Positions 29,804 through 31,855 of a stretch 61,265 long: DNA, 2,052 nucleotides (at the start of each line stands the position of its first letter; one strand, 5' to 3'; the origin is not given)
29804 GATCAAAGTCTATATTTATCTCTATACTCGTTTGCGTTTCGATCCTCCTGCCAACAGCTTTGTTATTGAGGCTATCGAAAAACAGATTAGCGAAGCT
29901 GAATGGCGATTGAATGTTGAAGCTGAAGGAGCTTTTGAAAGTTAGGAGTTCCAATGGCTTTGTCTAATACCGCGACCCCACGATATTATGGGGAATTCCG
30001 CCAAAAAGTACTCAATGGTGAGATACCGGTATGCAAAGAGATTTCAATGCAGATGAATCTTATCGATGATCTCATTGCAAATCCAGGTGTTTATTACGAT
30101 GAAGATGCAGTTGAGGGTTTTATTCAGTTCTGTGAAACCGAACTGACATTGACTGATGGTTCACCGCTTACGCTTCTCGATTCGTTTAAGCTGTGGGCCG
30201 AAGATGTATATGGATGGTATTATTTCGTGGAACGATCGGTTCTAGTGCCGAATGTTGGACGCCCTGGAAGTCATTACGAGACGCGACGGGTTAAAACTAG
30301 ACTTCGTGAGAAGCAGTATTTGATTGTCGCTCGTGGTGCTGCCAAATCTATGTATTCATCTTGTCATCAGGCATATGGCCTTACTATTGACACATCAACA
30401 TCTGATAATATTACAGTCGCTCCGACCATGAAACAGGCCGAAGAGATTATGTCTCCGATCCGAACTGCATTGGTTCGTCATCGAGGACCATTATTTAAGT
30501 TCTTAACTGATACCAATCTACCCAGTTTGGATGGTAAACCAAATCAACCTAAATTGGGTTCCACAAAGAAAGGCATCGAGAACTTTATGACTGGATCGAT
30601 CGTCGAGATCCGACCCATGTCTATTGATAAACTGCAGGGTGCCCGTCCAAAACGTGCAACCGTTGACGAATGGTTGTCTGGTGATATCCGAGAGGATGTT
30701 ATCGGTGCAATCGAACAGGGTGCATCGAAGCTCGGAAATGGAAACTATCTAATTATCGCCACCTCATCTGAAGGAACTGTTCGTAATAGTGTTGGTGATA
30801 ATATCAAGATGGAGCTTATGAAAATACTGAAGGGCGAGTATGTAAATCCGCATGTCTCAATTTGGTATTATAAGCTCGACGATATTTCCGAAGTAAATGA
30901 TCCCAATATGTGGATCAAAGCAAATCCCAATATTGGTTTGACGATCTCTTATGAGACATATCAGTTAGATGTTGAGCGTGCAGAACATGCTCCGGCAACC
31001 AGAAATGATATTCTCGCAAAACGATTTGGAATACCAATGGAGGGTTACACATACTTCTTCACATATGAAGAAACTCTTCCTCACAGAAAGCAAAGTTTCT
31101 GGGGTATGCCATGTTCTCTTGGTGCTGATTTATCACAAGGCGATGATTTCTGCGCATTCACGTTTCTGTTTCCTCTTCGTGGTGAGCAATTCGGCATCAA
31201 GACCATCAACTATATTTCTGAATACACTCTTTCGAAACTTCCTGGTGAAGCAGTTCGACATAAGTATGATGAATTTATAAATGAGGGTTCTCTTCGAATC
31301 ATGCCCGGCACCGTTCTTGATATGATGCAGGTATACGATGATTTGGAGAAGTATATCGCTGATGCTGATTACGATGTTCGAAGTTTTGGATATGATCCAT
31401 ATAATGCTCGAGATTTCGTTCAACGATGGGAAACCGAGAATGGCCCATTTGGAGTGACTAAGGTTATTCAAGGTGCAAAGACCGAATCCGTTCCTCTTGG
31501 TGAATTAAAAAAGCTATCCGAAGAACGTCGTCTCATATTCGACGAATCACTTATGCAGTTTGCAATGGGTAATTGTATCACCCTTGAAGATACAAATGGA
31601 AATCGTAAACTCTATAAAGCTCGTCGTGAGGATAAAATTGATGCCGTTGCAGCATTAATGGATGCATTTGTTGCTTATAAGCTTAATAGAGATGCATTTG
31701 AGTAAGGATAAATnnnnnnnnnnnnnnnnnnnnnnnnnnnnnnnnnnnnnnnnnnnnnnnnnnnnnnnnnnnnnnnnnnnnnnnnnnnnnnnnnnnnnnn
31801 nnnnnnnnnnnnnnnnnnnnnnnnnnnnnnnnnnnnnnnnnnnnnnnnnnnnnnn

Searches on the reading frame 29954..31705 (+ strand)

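Call 76: search_protein_families(library=phrogs, proteins=[window:29954-31705:+], max_evalue=0.00001)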
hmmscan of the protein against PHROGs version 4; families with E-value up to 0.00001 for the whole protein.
window:29954-31705:+ (583 aa): 5 families
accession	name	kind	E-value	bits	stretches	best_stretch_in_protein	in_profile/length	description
phrog_9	-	head and packaging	5.6e-111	373.8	1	7-581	166-669/812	terminase large subunit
phrog_2699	-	head and packaging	2.2e-50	172.3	1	290-580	7-298/315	terminase large subunit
phrog_7331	-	head and packaging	7.4e-14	52.3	1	496-573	12-90/113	terminase large subunit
phrog_4914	-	head and packaging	3.9e-10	40.7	1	116-177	103-165/213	terminase large subunit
phrog_10517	-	head and packaging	7.4e-07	29.9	1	16-175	41-187/207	terminase large subunit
